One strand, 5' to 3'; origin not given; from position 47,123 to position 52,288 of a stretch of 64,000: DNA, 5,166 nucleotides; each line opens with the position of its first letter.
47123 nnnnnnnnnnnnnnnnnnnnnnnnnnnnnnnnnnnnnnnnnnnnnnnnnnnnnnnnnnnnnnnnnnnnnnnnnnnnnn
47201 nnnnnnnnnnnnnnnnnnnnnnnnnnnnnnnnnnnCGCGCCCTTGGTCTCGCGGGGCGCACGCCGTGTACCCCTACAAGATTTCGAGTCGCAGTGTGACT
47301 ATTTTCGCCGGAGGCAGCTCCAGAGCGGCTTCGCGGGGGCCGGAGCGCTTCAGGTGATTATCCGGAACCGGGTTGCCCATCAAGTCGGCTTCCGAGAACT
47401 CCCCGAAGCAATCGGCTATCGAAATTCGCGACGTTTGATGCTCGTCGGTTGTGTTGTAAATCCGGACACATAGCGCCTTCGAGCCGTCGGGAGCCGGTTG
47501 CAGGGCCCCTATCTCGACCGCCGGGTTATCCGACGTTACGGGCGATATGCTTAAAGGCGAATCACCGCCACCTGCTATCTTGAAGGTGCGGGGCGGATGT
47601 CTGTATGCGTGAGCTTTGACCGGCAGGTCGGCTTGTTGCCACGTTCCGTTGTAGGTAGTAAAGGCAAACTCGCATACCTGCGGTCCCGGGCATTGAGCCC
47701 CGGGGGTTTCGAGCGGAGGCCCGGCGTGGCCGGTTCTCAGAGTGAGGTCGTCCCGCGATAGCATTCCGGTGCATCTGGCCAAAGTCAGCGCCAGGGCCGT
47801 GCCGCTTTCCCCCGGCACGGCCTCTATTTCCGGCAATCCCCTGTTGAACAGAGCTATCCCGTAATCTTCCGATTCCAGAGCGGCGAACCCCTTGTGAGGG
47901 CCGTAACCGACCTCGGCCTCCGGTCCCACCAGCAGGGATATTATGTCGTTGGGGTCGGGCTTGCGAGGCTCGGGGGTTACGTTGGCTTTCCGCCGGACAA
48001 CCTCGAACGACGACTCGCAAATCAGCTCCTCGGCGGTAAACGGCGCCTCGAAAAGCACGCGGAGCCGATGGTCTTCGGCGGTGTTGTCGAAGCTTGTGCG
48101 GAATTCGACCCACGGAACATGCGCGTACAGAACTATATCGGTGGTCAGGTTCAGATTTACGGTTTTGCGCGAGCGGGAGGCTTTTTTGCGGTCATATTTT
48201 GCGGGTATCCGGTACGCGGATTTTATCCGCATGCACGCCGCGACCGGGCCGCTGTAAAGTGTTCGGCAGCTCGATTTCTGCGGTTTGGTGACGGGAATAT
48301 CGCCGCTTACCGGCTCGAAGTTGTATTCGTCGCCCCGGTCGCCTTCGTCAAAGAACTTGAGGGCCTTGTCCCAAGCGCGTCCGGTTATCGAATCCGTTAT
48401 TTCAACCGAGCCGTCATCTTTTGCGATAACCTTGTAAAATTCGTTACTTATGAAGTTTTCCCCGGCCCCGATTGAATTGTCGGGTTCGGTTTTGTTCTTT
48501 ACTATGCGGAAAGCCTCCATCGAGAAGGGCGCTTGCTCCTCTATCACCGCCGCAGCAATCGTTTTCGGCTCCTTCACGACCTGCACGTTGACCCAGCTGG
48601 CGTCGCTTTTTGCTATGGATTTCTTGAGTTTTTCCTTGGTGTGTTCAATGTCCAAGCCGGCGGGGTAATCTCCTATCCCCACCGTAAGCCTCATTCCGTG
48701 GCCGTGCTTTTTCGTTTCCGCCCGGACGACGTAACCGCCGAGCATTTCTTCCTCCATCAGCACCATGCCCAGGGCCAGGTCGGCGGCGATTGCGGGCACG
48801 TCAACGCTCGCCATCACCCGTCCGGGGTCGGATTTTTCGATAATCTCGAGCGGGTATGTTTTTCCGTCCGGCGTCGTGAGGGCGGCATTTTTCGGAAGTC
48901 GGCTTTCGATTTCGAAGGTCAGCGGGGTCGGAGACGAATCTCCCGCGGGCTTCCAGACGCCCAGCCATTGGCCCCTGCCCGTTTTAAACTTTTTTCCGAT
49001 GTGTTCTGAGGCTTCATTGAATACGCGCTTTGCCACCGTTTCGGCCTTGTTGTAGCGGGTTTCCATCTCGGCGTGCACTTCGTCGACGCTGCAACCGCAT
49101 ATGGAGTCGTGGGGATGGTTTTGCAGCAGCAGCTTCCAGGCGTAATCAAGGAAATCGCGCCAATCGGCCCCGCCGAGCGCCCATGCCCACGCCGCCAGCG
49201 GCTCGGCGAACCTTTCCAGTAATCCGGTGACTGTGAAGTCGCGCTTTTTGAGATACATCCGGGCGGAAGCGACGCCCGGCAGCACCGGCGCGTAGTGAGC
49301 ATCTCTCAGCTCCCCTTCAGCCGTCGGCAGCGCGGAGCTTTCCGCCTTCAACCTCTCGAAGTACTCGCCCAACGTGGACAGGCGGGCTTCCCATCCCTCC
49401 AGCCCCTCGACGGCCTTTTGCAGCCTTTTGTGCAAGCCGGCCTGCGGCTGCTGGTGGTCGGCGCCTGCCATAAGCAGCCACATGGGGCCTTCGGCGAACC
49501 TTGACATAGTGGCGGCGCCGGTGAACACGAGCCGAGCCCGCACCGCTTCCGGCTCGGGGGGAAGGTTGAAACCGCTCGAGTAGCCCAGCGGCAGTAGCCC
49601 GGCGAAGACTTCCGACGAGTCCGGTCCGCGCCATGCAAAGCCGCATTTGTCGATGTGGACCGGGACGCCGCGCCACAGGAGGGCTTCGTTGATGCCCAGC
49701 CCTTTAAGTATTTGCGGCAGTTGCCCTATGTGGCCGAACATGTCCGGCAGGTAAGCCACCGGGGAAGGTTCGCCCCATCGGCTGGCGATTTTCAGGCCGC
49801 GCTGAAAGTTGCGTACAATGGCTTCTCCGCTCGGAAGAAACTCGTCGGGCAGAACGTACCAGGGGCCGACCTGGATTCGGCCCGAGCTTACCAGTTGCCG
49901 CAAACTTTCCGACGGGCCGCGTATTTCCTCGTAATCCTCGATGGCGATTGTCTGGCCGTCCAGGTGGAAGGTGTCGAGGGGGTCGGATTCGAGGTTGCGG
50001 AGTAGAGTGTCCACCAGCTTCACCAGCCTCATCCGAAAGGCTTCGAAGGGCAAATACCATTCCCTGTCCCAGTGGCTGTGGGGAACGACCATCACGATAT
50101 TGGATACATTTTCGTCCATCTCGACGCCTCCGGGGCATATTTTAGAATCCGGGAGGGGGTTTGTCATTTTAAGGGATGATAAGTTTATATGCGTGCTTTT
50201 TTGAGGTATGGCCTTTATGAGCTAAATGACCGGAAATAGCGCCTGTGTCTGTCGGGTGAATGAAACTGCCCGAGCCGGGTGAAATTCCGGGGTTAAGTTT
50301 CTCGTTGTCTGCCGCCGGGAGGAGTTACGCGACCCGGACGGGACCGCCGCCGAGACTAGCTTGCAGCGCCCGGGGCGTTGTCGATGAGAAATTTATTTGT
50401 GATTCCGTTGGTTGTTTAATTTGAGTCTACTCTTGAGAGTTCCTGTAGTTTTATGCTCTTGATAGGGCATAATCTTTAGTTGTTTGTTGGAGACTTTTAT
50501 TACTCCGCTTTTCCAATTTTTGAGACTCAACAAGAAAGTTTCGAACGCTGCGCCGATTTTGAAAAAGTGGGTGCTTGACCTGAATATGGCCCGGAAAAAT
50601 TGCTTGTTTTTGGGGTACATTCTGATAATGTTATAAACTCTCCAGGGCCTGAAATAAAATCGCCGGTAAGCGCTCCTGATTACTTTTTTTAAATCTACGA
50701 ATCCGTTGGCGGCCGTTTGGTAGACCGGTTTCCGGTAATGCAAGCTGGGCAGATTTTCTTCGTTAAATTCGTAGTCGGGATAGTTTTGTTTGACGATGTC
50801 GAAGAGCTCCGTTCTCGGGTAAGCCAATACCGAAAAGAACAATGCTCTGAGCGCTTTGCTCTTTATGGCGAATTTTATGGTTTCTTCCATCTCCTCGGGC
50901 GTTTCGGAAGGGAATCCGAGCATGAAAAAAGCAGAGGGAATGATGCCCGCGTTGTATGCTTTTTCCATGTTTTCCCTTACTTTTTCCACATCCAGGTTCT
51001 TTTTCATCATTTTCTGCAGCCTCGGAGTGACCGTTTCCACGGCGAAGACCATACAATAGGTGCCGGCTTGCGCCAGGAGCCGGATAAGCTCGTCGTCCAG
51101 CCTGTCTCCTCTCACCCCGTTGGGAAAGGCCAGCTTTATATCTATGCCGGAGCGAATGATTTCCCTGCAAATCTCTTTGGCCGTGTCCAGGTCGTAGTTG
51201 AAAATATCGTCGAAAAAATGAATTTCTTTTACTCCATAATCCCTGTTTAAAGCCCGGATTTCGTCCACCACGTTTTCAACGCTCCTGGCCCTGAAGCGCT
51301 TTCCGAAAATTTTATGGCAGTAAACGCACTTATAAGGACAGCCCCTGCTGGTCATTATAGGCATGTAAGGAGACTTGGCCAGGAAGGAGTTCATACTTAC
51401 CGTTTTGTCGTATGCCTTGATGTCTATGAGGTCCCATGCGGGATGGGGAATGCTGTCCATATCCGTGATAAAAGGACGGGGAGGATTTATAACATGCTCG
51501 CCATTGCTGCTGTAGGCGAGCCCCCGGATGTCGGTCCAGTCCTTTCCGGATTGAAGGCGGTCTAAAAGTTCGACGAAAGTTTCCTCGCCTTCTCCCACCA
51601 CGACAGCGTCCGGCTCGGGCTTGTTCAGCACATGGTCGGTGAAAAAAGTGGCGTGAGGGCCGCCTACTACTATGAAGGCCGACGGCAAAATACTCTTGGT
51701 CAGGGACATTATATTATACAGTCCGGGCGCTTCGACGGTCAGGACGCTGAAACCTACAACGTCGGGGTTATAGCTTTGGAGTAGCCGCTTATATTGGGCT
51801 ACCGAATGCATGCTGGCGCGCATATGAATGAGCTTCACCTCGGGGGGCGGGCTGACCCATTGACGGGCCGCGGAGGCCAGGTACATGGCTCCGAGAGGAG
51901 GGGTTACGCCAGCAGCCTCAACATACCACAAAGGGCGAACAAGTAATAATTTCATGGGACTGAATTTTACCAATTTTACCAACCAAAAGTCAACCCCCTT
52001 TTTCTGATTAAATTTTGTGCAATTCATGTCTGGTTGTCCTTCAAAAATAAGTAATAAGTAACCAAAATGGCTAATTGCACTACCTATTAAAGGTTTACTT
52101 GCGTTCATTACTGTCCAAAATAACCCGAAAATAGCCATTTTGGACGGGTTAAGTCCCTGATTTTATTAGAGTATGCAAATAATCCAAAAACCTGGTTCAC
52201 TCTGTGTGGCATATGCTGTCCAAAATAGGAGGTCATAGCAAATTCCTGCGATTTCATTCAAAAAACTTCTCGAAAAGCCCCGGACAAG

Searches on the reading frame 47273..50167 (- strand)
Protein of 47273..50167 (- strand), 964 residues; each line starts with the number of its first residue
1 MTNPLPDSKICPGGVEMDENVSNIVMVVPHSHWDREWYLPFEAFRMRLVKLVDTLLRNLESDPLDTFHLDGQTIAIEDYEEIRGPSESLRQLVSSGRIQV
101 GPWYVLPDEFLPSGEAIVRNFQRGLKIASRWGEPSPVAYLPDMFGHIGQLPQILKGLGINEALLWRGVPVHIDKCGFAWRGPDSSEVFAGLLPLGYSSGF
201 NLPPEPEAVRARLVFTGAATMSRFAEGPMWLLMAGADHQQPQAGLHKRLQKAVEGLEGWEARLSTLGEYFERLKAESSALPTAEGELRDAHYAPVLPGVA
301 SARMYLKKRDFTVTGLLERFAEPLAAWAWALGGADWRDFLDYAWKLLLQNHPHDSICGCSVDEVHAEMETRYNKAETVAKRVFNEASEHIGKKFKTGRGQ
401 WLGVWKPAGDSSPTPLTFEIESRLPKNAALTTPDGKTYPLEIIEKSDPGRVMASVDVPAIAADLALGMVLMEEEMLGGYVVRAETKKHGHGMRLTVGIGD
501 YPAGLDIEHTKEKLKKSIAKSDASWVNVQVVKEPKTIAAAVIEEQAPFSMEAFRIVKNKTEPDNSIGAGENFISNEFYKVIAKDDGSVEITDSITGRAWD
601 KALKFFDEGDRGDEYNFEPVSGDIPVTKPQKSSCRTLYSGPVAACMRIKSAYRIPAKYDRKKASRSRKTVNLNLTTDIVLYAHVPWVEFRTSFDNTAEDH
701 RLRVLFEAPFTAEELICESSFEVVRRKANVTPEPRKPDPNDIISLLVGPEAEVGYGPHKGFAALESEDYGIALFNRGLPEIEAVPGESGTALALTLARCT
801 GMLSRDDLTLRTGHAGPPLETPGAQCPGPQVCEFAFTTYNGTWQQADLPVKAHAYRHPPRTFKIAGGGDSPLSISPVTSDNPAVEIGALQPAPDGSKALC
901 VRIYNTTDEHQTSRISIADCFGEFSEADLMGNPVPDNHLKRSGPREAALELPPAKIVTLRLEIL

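Call 100: search_protein_families(library=pfam, proteins=[window:47273-50167:-], max_evalue=0.00001)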
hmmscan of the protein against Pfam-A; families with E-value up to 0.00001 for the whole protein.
window:47273-50167:- (964 aa): 3 families
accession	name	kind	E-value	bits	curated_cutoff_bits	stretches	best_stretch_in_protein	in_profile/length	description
PF01074.27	Glyco_hydro_38N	-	5.4e-34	118.3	25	1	25-275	2-257/270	Glycosyl hydrolases family 38 N-terminal domain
PF07748.19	Glyco_hydro_38C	-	4.1e-16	60.3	25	1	573-799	1-199/206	Glycosyl hydrolases family 38 C-terminal domain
PF09261.16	Alpha-mann_mid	-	5.1e-09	36.5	31.1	1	298-389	5-95/96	Alpha mannosidase middle domain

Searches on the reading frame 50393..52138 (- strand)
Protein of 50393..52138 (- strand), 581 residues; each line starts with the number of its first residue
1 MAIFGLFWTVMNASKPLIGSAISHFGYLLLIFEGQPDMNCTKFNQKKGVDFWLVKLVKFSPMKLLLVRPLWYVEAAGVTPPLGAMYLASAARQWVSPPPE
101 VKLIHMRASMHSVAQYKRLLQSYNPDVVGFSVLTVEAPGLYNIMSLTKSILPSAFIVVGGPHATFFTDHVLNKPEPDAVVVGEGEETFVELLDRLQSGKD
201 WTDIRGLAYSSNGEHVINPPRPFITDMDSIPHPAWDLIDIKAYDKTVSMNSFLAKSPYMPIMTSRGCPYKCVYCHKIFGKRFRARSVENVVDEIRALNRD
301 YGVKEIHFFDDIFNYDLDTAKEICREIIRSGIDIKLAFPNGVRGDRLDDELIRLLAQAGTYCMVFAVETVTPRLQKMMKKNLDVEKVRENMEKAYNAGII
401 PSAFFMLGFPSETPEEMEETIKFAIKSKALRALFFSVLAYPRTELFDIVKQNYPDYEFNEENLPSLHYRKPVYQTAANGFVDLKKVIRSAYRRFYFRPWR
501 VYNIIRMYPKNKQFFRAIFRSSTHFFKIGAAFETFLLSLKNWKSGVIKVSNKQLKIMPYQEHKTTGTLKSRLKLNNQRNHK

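Call 100: search_protein_families(library=pfam, proteins=[window:50393-52138:-], max_evalue=0.00001)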
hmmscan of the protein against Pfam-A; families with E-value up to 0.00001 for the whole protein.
window:50393-52138:- (581 aa): 2 families
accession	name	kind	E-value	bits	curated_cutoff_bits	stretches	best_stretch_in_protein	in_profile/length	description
PF04055.27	Radical_SAM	-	7.3e-27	95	29.5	1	263-424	3-166/166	Radical SAM superfamily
PF02310.24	B12-binding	-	5.6e-21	75.1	32.1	1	74-192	7-121/121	B12 binding domain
